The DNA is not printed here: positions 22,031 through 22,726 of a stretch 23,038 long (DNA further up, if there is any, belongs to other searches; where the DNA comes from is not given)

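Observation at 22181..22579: Bacterial cereblon-like CULT-domain protein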

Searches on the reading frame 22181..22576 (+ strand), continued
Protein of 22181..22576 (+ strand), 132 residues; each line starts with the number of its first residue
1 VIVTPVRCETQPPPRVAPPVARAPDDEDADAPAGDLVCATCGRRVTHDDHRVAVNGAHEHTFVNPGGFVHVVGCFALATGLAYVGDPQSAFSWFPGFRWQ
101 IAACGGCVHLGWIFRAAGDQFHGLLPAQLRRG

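Call 47: search_protein_families(library=pfam, proteins=[P0001, P0002, window:22181-22576:+], max_evalue=10)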
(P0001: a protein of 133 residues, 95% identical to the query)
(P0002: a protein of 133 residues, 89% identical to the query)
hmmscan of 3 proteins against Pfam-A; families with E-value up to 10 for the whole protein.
P0001 (133 aa): 4 families
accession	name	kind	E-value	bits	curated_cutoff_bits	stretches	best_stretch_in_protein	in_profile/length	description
PF05864.17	Chordopox_RPO7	-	0.011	16.4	27.5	1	36-55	5-24/63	Chordopoxvirus DNA-directed RNA polymerase 7 kDa polypeptide (RPO7)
PF03226.21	Yippee-Mis18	-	0.012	16.2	26.6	1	96-122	53-79/108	Yippee zinc-binding/DNA-binding /Mis18, centromere assembly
PF22289.1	DmmA-like_C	-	0.082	13.3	27.4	1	100-111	17-28/44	Dimethylamine monooxygenase subunit DmmA-like, C-terminal domain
PF24461.1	DUF7576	-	0.27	11.5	27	1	36-54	18-37/60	Family of unknown function (DUF7576)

P0002 (133 aa): 2 families
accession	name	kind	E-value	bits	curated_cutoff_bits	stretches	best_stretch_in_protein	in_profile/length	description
PF03226.21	Yippee-Mis18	-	0.0088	16.6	26.6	1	38-122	5-79/108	Yippee zinc-binding/DNA-binding /Mis18, centromere assembly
PF05864.17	Chordopox_RPO7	-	0.47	11.2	27.5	1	36-55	5-24/63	Chordopoxvirus DNA-directed RNA polymerase 7 kDa polypeptide (RPO7)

seq(132 aa): 2 families
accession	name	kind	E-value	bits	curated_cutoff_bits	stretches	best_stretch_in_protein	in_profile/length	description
PF05864.17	Chordopox_RPO7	-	0.04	14.6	27.5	1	36-55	5-24/63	Chordopoxvirus DNA-directed RNA polymerase 7 kDa polypeptide (RPO7)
PF24461.1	DUF7576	-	0.052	13.8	27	1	33-54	15-37/60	Family of unknown function (DUF7576)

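Call 48: find_encoding_contigs(protein=P0001, flank=10000, max_places=6)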
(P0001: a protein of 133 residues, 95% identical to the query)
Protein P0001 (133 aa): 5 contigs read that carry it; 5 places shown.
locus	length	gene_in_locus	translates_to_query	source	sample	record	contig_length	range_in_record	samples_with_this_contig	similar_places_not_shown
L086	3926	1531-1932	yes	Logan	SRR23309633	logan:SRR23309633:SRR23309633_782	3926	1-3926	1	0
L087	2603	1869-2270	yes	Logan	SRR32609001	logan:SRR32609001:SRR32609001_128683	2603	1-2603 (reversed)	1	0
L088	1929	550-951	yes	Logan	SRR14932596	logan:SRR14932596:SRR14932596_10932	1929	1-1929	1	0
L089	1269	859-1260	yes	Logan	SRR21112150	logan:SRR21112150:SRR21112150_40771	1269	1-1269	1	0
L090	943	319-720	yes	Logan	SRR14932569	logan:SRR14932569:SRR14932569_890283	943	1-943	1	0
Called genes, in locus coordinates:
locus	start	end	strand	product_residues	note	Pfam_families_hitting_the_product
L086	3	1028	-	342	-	?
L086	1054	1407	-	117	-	-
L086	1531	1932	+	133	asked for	-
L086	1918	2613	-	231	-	PF01370:Epimerase (weak), PF03435:Sacchrp_dh_NADP (faint), PF05368:NmrA (weak), PF13460:NAD_binding_10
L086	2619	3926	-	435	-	?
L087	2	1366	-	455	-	?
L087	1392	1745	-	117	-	-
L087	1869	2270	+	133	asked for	-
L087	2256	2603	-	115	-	?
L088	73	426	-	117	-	-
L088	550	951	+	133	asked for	-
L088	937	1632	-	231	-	PF01370:Epimerase (weak), PF03435:Sacchrp_dh_NADP (faint), PF05368:NmrA (weak), PF13460:NAD_binding_10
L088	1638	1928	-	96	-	?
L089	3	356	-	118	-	?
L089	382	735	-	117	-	-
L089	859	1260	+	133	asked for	-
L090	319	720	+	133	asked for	-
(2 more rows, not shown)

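Call 54: search_protein_families(library=pfam, proteins=[L029:6355-7788:+, L029:5537-5935:-, L006:6415-7107:-, L006:3921-5504:-], max_evalue=0.01)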
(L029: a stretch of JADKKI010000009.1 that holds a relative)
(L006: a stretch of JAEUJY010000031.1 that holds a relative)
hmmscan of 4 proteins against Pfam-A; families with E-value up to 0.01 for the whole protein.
L029:6355-7788:+ (478 aa): 4 families
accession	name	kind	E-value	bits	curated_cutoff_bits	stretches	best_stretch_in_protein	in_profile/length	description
PF00773.25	RNB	-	4.5e-73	246.8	29.3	1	44-371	3-324/326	RNB domain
PF18614.7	RNase_II_C_S1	-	6e-14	52.1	26.6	1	419-477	1-58/59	RNase II-type exonuclease C-terminal S1 domain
PF00575.29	S1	-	0.0021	18.8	22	1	416-473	3-69/74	S1 RNA binding domain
PF10431.15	ClpB_D2-small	-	0.0062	17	21.9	0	370-406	22-58/81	C-terminal, D2-small domain, of ClpB protein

L029:5537-5935:- (133 aa): 1 family
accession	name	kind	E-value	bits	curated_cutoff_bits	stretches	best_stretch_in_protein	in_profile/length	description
PF14078.11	DUF4259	-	4e-27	96.1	22.8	1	2-119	1-129/133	Domain of unknown function (DUF4259)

L006:6415-7107:- (231 aa): 4 families
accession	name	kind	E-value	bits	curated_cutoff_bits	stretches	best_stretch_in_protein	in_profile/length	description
PF13460.12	NAD_binding_10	-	4e-14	53.3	27.2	1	8-166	1-153/184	NAD(P)H-binding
PF05368.20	NmrA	-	5.2e-06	26.7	27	1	3-76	4-78/298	NmrA-like family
PF01370.27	Epimerase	-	6.2e-06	26.2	20.9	1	4-82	1-78/240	NAD dependent epimerase/dehydratase family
PF03435.24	Sacchrp_dh_NADP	-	3.6e-05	24.5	25.1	1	4-78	1-79/129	Saccharopine dehydrogenase NADP binding domain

L006:3921-5504:- (528 aa): 1 family
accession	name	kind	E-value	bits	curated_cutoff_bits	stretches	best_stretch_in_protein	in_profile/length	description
PF00873.25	ACR_tran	-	1.7e-35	122.5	28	2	29-275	41-299/1021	AcrB/AcrD/AcrF family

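Call 69: predict_structure(alignment_id=A2)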
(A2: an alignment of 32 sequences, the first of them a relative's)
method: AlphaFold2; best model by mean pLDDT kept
length: 133 residues; sequences in the alignment: 32
mean_pLDDT: 82.1   pTM: 0.70
mean pLDDT of the five models: 82.1, 81.9, 81.0, 80.2, 80.0
residues with pLDDT >= 90: 83; 70-90: 16; 50-70: 10; < 50: 24
segments of 3 or more residues with pLDDT < 50: 1-4, 6-14, 18-20, 22-28
pLDDT, mean of each block of 10 residues (from residue 1): 41 47 47 89 97 93 88 96 93 83 98 95 97 92
secondary structure, 60 per line:
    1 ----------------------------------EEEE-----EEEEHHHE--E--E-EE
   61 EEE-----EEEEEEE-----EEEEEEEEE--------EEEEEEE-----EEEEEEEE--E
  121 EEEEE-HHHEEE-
elements in order: E35-38 E44-47 E59-63 E69-75 E81-89 E98-104 E110-117 E120-125 E130-132
